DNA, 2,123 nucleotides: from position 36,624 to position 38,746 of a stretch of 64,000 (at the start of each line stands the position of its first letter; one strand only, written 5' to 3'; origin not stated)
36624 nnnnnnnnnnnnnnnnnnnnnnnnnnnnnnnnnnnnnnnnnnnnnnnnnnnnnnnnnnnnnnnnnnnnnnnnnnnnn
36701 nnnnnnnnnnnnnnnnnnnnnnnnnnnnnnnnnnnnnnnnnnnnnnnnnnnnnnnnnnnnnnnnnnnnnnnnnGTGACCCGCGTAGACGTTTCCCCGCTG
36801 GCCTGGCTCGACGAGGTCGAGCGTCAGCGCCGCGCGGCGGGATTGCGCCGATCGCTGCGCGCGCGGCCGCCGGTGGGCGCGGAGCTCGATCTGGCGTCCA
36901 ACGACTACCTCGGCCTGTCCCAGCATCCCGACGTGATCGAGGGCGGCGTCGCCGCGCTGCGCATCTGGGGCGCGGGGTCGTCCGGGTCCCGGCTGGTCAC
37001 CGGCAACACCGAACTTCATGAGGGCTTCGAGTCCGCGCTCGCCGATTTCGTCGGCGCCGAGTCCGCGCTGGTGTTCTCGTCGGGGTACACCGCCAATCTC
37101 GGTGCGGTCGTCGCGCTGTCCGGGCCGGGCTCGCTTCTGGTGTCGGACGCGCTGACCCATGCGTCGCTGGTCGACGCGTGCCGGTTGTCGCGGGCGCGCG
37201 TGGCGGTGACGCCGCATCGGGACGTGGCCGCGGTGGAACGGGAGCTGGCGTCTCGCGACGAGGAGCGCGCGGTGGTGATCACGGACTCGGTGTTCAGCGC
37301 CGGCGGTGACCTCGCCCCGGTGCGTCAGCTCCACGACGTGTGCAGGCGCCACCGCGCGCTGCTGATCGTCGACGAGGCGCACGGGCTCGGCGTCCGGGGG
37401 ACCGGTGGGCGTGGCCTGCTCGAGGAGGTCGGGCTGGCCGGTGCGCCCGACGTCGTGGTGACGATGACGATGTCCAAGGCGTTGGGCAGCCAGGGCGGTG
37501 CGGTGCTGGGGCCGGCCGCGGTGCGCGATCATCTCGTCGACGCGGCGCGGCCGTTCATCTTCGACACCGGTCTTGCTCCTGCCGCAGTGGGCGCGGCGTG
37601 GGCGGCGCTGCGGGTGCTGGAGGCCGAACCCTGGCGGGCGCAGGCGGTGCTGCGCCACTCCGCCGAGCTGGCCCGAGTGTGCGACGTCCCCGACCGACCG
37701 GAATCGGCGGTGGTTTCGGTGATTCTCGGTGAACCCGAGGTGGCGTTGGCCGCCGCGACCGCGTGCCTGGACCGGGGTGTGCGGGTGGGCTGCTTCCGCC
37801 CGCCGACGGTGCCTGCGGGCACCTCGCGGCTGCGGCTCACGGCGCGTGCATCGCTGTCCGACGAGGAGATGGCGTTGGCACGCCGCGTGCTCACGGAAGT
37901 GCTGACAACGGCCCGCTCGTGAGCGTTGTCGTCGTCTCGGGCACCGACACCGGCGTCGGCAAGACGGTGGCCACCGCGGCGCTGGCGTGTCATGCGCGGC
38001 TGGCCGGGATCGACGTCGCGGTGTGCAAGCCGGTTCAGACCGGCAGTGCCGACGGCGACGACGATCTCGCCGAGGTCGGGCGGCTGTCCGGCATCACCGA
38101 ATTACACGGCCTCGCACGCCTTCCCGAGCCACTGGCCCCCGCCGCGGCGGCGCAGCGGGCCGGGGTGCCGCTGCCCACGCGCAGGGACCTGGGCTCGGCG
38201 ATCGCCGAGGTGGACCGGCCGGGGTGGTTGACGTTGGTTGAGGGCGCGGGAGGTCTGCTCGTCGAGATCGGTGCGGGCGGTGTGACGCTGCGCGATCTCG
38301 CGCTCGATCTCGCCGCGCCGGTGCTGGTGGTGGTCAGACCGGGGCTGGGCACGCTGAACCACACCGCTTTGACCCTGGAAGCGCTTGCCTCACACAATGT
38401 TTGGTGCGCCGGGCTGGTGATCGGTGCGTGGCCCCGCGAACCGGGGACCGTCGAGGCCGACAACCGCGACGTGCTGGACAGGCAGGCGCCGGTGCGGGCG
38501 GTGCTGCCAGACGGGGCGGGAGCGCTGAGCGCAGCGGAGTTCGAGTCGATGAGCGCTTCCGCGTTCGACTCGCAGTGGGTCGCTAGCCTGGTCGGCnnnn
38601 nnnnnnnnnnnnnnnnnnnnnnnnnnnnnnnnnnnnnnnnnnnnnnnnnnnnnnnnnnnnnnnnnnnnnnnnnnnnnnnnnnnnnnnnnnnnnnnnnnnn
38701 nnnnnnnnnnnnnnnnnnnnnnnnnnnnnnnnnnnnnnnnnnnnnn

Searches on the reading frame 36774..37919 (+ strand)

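Call 45: search_protein_families(library=pfam, proteins=[window:36774-37919:+], max_evalue=0.001)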
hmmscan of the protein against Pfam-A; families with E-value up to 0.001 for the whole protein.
window:36774-37919:+ (382 aa): 5 families
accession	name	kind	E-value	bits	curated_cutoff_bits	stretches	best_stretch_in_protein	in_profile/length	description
PF00155.27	Aminotran_1_2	-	3e-59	201.5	19.7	1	38-369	4-357/361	Aminotransferase class I and II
PF01041.23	DegT_DnrJ_EryC1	-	4.8e-08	33.1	19.8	1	82-211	26-156/360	DegT/DnrJ/EryC1/StrS aminotransferase family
PF00202.27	Aminotran_3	-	1.1e-06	28.1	30.5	1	148-291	177-315/403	Aminotransferase class-III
PF01053.26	Cys_Met_Meta_PP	-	2.5e-05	23.4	27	1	82-207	54-180/381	Cys/Met metabolism PLP-dependent enzyme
PF00266.25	Aminotran_5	-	3.8e-05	23.3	21.5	1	69-205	32-180/371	Aminotransferase class-V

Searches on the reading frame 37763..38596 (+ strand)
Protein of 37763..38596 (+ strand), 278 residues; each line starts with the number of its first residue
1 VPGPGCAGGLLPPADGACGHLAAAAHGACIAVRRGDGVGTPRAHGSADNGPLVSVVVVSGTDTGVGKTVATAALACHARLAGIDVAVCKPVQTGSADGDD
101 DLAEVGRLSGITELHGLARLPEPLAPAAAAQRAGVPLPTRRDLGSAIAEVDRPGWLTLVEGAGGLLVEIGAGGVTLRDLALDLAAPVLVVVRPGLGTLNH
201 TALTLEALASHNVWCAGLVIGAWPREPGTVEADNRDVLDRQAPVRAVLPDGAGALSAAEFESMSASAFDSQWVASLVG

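Call 45: search_protein_families(library=pfam, proteins=[window:37763-38596:+], max_evalue=0.001)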
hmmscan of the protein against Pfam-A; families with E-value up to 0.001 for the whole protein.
window:37763-38596:+ (278 aa): 3 families
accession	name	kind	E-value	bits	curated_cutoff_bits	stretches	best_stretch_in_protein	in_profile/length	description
PF13500.12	AAA_26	-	5.6e-27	95.3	27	1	56-240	3-178/198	AAA domain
PF01656.29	CbiA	-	2.8e-05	24.5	25.4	1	56-95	1-39/125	CobQ/CobB/MinD/ParA nucleotide binding domain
PF07755.17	DUF1611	-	0.00016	21.6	25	1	54-96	13-55/201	Domain of unknown function (DUF1611_C) P-loop domain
